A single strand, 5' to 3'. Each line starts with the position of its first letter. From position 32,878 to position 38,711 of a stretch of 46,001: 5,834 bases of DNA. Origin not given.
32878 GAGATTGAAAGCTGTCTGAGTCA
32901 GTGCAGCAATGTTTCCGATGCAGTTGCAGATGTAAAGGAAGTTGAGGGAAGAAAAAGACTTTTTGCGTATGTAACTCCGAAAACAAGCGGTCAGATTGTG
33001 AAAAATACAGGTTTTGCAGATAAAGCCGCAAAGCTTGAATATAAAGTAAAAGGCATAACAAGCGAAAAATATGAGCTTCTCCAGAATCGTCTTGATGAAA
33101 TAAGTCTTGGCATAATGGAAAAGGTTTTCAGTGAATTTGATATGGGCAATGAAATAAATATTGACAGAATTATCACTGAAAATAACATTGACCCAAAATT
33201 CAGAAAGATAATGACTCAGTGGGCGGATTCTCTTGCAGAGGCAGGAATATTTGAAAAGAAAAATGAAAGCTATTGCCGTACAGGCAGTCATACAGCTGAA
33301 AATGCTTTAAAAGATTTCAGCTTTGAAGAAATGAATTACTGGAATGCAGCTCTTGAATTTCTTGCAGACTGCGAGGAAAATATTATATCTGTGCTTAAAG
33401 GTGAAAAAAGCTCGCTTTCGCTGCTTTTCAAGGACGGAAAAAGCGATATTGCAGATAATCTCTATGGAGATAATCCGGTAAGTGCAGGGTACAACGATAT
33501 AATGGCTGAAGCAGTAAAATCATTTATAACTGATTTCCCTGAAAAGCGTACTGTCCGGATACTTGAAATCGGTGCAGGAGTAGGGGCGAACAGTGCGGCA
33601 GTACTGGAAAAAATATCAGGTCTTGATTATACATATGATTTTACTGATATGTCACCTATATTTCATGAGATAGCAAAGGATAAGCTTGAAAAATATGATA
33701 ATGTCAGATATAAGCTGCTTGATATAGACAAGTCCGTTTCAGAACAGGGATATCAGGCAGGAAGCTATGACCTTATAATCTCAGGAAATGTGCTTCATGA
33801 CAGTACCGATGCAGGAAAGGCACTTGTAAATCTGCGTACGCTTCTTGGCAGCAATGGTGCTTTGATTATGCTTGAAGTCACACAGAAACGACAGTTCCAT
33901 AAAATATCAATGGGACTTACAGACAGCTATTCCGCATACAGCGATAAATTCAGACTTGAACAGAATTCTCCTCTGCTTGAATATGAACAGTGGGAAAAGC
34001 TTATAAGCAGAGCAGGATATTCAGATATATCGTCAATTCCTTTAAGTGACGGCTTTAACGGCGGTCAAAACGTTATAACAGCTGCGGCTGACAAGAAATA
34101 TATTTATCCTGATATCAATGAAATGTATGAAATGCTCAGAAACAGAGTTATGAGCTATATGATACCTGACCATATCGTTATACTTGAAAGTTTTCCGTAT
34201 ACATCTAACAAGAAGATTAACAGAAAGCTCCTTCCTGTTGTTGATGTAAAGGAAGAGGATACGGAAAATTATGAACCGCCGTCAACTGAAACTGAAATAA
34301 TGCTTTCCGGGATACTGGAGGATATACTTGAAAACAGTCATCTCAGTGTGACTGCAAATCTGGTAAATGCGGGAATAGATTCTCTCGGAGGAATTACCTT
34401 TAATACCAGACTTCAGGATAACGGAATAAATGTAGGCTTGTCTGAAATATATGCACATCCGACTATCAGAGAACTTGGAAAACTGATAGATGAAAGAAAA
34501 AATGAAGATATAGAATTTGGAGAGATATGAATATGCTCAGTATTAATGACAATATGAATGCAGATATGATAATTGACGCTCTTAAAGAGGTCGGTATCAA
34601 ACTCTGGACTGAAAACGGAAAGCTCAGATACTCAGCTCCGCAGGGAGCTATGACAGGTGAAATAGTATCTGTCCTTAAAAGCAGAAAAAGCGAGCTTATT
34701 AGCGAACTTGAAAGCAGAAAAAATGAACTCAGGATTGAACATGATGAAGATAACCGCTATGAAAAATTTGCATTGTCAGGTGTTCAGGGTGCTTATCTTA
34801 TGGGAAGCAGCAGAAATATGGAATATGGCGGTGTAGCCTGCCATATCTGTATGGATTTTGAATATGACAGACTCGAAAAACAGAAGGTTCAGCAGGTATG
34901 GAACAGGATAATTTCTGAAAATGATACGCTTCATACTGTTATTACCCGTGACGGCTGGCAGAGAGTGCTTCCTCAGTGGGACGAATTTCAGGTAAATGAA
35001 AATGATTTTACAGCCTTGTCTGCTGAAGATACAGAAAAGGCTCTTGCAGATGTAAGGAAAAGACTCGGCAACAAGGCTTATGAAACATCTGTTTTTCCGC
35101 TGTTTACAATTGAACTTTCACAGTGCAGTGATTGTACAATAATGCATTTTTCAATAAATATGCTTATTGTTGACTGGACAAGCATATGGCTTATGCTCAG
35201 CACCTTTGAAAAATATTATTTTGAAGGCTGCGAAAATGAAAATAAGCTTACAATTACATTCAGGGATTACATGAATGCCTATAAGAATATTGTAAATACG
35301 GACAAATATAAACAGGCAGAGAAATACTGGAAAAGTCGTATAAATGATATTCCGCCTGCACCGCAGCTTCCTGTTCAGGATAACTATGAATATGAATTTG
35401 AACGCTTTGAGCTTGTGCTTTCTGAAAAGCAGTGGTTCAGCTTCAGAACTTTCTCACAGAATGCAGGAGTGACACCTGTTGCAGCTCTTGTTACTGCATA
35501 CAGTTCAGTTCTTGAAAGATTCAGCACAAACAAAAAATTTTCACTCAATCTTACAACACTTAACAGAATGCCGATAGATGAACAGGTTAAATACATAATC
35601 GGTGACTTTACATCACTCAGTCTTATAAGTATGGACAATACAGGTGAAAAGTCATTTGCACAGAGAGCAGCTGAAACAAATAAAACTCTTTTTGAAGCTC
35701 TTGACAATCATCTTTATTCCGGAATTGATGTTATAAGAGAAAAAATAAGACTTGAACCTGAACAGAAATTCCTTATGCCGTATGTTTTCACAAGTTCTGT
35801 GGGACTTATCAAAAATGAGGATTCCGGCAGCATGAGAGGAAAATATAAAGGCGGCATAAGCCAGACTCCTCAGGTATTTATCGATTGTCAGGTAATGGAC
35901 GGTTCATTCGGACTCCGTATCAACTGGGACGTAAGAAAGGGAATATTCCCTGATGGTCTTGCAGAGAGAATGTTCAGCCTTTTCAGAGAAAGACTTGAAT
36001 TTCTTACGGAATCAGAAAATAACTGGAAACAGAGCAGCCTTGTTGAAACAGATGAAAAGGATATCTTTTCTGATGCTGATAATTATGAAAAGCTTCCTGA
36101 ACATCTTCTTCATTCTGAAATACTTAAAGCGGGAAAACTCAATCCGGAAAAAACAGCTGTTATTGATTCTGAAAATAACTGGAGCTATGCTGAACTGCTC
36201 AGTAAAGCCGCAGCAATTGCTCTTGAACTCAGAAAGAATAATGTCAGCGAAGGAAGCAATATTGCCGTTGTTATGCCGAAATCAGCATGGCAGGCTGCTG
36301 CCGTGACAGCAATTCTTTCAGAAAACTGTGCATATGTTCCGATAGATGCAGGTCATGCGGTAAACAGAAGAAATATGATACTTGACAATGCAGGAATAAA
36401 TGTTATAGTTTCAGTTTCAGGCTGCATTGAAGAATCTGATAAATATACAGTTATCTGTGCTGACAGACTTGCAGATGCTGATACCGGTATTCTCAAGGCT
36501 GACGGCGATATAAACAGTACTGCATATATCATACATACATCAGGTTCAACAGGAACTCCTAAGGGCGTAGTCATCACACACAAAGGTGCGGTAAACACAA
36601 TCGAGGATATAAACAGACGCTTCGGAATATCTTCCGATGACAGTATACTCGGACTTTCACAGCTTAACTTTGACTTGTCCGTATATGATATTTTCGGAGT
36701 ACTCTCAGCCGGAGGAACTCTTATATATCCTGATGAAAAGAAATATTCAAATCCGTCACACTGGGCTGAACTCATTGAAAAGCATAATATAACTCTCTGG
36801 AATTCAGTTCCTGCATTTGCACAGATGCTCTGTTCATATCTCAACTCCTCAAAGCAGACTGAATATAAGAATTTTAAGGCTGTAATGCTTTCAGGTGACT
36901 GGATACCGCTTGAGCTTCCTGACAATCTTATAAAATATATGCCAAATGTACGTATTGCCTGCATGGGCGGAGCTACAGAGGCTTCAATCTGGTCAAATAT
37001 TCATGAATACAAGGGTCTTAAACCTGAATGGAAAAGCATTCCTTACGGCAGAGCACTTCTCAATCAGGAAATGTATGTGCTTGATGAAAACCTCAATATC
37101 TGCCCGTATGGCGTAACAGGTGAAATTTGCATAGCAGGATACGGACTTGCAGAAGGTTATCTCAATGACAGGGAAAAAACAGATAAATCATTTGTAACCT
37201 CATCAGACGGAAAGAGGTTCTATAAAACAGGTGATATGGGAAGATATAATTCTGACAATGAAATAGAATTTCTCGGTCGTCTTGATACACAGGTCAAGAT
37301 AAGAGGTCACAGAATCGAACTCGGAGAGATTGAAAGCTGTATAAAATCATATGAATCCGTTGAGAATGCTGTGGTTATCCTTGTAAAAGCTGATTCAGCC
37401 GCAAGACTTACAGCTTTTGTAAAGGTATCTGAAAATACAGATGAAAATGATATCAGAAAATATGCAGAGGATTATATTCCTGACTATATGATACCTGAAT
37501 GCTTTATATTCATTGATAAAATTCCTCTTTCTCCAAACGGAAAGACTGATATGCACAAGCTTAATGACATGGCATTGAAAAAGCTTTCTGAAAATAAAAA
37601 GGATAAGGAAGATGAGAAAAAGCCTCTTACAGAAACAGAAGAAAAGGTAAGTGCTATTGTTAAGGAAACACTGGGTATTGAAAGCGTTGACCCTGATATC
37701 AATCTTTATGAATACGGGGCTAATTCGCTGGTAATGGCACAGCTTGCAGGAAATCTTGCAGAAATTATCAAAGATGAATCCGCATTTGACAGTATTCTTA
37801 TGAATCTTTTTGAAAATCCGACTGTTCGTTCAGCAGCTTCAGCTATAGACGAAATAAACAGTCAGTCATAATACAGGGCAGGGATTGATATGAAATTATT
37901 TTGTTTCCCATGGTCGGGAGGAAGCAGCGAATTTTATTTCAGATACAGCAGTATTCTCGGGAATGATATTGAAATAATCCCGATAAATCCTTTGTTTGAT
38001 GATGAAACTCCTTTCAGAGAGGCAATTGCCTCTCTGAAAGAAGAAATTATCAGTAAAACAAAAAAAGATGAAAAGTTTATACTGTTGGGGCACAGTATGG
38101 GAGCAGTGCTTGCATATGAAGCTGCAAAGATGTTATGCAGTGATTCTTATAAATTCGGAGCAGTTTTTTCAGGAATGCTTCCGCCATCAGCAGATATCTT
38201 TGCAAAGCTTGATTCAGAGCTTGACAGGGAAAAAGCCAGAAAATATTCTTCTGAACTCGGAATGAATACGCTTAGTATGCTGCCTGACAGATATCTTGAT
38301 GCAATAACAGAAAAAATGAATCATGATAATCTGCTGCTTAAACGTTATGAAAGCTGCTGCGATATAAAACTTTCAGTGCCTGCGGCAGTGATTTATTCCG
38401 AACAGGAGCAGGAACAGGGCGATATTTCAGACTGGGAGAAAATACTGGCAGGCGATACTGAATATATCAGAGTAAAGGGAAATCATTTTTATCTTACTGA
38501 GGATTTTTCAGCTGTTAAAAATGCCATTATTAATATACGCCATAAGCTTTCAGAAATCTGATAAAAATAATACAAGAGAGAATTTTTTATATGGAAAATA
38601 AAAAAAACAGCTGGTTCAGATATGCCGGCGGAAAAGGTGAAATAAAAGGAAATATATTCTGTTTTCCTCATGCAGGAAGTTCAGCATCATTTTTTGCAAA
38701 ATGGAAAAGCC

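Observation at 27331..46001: NRPS cluster with two consecutive Cy-A(Cys)-T modules, orphan carrier proteins and a MacB-type exporter in a Clostridia-like chromosome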

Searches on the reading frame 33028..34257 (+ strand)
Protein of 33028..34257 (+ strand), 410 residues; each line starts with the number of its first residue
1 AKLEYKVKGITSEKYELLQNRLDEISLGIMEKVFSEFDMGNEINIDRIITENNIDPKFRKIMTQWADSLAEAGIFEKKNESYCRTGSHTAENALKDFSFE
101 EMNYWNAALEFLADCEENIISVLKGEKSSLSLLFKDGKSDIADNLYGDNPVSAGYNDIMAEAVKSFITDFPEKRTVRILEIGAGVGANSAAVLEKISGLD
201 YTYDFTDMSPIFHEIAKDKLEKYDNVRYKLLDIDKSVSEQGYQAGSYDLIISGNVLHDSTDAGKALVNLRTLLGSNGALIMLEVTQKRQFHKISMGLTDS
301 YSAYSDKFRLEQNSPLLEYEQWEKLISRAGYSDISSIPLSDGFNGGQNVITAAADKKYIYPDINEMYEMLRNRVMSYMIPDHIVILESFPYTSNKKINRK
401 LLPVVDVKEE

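Call 70: search_solved_structures(query=window:33028-34257:+, max_evalue=0.01, show_alignments=0)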
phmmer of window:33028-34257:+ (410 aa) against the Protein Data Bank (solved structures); distinct sequences matched with E-value up to 0.01: 24.
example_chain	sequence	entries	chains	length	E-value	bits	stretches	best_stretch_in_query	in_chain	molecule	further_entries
5thy_A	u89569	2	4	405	1.5e-39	139.6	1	52-344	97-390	CurJ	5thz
6d6y_A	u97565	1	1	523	1.3e-29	106.9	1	42-337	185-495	AprA Methyltransferase 2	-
6cca_A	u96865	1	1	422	1.3e-28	103.5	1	112-355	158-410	DisA protein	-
7dmb_A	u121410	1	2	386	4.5e-26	95.2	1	175-340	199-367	Putative methyltransferase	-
6kjg_A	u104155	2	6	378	4.5e-23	85.3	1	111-335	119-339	Dual-functional monooxygenase/methyltransferase psoF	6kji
7cpx_A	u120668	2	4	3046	5.1e-20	75.3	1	174-336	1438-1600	Lovastatin nonaketide synthase, polyketide synthase component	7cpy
5mpt_A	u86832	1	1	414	8e-14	54.9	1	117-335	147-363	Citrinin polyketide synthase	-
6mfz_A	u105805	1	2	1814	4.5e-11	45.8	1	363-406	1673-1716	Linear gramicidin synthase subunit A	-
9be3_A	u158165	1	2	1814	4.5e-11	45.8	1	363-406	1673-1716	Linear gramicidin synthase subunit A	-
9meh_A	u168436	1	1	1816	4.5e-11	45.8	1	363-406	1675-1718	Linear gramicidin synthase subunit A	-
9be4_A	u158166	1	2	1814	4.5e-11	45.8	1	363-406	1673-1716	Linear gramicidin synthase subunit A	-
6mfy_A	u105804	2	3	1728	4.7e-11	45.8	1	363-406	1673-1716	Linear gramicidin synthase subunit A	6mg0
3dtn_A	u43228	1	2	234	0.00016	24.3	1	176-280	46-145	Putative Methyltransferase MM_2633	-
8www_A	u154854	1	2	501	0.00025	23.6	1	328-404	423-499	Carrier domain-containing protein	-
8hlk_A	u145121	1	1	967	0.00064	22.3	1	360-406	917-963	Microcystin synthetase B (Fragment)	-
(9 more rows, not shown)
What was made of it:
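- It is of the C-MT class (call 70).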

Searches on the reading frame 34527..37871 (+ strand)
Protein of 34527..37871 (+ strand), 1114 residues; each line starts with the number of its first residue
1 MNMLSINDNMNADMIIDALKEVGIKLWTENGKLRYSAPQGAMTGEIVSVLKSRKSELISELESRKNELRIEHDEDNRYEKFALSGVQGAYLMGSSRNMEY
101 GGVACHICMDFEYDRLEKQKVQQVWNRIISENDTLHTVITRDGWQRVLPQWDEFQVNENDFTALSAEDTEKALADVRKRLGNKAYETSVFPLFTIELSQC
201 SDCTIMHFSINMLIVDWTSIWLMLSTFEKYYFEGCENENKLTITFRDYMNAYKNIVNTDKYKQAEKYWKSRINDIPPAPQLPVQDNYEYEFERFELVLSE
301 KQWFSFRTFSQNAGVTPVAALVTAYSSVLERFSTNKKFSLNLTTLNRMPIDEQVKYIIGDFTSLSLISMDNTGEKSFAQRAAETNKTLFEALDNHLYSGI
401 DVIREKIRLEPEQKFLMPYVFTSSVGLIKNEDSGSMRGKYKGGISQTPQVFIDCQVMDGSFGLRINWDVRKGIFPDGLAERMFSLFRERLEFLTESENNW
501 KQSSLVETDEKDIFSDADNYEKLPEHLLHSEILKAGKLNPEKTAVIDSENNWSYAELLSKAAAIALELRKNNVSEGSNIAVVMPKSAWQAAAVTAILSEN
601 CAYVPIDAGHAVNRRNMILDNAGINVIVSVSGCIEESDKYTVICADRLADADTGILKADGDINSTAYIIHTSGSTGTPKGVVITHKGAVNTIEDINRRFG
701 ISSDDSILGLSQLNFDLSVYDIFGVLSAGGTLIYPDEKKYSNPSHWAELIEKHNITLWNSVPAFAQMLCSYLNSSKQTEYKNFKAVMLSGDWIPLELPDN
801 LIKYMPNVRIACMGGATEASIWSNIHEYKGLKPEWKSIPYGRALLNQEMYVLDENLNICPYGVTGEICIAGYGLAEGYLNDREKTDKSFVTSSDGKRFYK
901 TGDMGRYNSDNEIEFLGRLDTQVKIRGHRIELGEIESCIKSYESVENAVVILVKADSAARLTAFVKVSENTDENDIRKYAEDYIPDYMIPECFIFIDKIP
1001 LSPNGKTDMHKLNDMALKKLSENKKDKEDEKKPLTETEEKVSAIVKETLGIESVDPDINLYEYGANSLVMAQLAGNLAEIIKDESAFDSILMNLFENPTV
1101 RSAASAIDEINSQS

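Call 3: search_protein_families(library=pfam, proteins=[window:34527-37871:+], max_evalue=0.001)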
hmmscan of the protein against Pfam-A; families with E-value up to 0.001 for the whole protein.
window:34527-37871:+ (1114 aa): 5 families
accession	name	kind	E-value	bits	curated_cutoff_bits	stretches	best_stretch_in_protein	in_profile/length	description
PF00501.34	AMP-binding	-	3e-73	247.3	29.9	1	537-879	6-384/384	AMP-binding enzyme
PF00668.25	Condensation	-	8.4e-27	94.4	30.6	1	114-494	37-434/456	Condensation domain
PF18563.6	TubC_N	-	6.1e-14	52.3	26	1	16-59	5-48/52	TubC N-terminal docking domain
PF13193.12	AMP-binding_C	-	8.3e-08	33.5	24.5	1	934-1006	1-76/76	AMP-binding enzyme C-terminal domain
PF00550.31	PP-binding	-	7.8e-07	29.7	20.8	1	1040-1105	2-65/67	Phosphopantetheine attachment site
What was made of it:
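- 34527..37871 (+): N2 synthetase: TubC_N beta-hairpin docking domain (34572-34703), Cy (NMLIVD variant of DxxxxD), A (Cys code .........), T. No release domain. Pfam TubC_N 52.3 bits (call 3).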

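Call 14: search_protein_families(library=ncbifam, proteins=[window:34527-37871:+], max_evalue=0.01)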
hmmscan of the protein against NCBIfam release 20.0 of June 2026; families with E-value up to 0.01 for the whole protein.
window:34527-37871:+ (1114 aa): 103 families (the best 25 are shown)
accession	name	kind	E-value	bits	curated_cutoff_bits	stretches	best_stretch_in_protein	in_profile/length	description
TIGR01733.1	AA-adenyl-dom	subfamily_domain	1.7e-113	379.6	317.4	1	553-950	1-409/409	amino acid adenylation domain-containing protein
NF004282.0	PRK05691.1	subfamily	9.6e-112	373.7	4090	1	115-1110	709-1708/4334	non-ribosomal peptide synthase/polyketide synthase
NF047350.1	aureusi_NRPS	equivalog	2.5e-94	316.5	2500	1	536-1076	1444-1964/2373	aureusimine non-ribosomal peptide synthetase AusA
NF003417.0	PRK04813.1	subfamily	3.4e-86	289.8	476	1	532-1014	9-501/505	D-alanine--poly(phosphoribitol) ligase subunit DltA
TIGR01734.1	D-ala-DACP-lig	equivalog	3.9e-84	283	559.85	1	532-1014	6-500/504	D-alanine--poly(phosphoribitol) ligase subunit DltA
NF041803.1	NRPS_SolG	exception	4.4e-81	272.9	2200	1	201-1103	234-1151/1163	solanimycin non-ribosomal peptide synthetase SolG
NF038078.1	NRPS_MxcG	equivalog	2.3e-76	257.2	2300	1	126-1111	49-1045/1442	myxochelin non-ribosomal peptide synthetase MxcG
NF007605.2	PRK10252.1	equivalog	4.1e-72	243.2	2400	1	506-1081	433-1019/1292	enterobactin non-ribosomal peptide synthetase EntF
NF004837.0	PRK06187.1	subfamily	3.1e-56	190.7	476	2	648-1019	155-525/531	long-chain-fatty-acid--CoA ligase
TIGR03098.1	ligase_PEP_1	hypoth_equivalog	4.5e-54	183.8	592.35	2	640-1012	140-514/517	acyl-CoA ligase (AMP-forming), exosortase A system-associated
TIGR03443.1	alpha_am_amid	equivalog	6.6e-50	169.5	1030.1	2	631-967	385-749/1390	L-aminoadipate-semialdehyde dehydrogenase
NF052269.1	Staph_lig_FadD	equivalog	5.4e-39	133.9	650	1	536-1019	10-496/499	long-chain-fatty-acid--CoA ligase FadD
TIGR01923.1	menE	equivalog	8.7e-39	133.6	330.15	1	553-1009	1-439/442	o-succinylbenzoate--CoA ligase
NF005863.0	PRK07798.1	subfamily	5.5e-38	130.8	543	2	640-1021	142-536/540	acyl-CoA synthetase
NF006181.0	PRK08314.1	subfamily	7.8e-38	130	705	2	659-1021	200-559/563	long-chain-fatty-acid--CoA ligase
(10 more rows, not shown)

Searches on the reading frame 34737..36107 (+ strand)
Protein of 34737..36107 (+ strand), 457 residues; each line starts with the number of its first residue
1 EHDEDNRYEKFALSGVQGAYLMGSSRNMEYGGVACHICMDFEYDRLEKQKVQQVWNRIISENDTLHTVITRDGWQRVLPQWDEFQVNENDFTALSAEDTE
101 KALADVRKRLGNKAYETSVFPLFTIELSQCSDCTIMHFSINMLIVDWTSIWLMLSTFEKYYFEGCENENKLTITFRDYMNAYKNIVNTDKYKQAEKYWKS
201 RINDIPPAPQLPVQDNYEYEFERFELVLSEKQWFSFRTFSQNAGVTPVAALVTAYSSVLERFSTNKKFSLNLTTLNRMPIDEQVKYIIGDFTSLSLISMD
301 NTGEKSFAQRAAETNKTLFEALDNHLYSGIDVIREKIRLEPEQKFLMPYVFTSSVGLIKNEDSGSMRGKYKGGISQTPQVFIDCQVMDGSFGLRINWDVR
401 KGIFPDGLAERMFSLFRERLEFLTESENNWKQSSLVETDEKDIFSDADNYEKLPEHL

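Call 22: search_solved_structures(query=window:34737-36107:+, max_evalue=0.001, show_alignments=1)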
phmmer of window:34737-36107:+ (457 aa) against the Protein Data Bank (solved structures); distinct sequences matched with E-value up to 0.001: 16.
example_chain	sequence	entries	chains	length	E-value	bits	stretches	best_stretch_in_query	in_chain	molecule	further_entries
7jtj_A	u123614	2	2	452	8.6e-62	212.6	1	2-431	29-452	Irp2 protein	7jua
5t3e_A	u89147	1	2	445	7.7e-60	206.1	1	9-426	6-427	Bacillamide synthetase heterocyclization domain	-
7ly7_A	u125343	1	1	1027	4.1e-59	203.7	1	8-426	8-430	BmdB, Bacillamide NRPS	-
7ly4_E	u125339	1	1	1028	4.1e-59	203.7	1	8-426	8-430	BmdB, bacillamide NRPS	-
5t7z_A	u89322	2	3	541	2.8e-51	177.9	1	7-426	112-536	EpoB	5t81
7ry6_A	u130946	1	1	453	3.7e-47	164.3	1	10-432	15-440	HMWP2 nonribosomal peptide synthetase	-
6lta_A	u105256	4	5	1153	2.3e-36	128.8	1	9-419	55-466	Nonribosomal peptide synthetase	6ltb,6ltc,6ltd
7emy_A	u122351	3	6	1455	1.2e-31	113.2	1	6-426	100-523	Dihydroaeruginoic acid synthetase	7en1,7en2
6mfy_A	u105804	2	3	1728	3.1e-05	26.2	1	113-447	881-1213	Linear gramicidin synthase subunit A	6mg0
6mfz_A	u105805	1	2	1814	3.3e-05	26.1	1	113-447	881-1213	Linear gramicidin synthase subunit A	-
9be3_A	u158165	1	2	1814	3.4e-05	26.1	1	113-447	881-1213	Linear gramicidin synthase subunit A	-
9be4_A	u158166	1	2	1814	3.4e-05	26.1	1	113-447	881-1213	Linear gramicidin synthase subunit A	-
9meh_A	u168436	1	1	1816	3.4e-05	26.1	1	113-447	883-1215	Linear gramicidin synthase subunit A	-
8jbr_A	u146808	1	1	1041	0.00023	23.3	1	35-291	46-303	McyA protein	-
6mfx_A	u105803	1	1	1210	0.00044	22.4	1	113-420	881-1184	Linear gramicidin synthase subunit A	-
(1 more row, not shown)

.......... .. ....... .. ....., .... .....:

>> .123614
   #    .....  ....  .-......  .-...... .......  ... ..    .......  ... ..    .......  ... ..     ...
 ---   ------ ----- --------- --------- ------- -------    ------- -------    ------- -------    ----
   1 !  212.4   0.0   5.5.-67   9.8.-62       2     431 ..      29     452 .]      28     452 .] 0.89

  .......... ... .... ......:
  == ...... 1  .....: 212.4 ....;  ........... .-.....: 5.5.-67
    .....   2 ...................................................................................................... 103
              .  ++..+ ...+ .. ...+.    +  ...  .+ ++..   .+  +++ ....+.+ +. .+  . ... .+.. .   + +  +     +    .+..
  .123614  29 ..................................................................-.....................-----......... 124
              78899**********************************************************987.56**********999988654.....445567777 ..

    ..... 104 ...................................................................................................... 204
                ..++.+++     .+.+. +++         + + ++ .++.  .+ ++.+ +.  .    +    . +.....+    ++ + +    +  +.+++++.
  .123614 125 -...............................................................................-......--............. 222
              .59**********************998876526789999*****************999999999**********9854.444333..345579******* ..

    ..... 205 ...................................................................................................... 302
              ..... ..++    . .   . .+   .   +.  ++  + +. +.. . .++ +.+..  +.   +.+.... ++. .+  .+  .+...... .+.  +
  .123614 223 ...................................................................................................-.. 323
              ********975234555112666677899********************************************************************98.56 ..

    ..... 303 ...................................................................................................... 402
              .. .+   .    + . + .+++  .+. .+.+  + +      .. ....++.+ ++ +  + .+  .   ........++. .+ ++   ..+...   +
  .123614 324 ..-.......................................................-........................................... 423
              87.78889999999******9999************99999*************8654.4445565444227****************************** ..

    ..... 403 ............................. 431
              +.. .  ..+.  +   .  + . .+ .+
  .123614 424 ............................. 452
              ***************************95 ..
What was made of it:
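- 34527..37871 (+): Cy typing against HMWP2/Irp2 at 8.6e-62 (call 22).
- On Heterocyclization (Cy) subtype of NRPS condensation domains: N2: HMWP2/Irp2 8.6e-62, against LgrA C at 3e-5 (call 22).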

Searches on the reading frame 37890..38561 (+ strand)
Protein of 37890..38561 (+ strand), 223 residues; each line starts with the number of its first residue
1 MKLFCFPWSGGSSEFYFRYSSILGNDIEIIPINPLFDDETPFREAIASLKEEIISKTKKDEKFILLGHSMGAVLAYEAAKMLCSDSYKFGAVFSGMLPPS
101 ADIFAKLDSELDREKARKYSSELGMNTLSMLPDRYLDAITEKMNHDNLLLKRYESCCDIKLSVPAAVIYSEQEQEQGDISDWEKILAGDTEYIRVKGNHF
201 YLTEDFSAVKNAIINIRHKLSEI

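Call 3: search_protein_families(library=pfam, proteins=[window:37890-38561:+], max_evalue=0.001)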
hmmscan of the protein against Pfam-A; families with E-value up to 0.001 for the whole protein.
window:37890-38561:+ (223 aa): 3 families
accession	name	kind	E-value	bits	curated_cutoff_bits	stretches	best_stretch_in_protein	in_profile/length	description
PF00975.26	Thioesterase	-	2.5e-19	70.9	26.4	1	2-211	2-217/226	Thioesterase domain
PF12697.13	Abhydrolase_6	-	0.00011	23.4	26.3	1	43-119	52-120/217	Alpha/beta hydrolase family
PF12146.15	Hydrolase_4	-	0.00034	20.4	27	1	52-95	68-108/239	Serine aminopeptidase, S33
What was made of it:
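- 37890..38561 (+): TE3: type II thioesterase, Ser nucleophile (GHSMG). PF00975 2.5e-19 (call 3).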

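Call 14: search_protein_families(library=ncbifam, proteins=[window:37890-38561:+], max_evalue=0.01)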
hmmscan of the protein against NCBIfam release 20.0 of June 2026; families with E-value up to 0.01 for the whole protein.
window:37890-38561:+ (223 aa): 1 family
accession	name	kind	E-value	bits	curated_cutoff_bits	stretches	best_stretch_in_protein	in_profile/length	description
NF040607.1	mycolic_Pks13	equivalog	0.0024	15.3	2100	1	3-86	1426-1505/1680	polyketide synthase Pks13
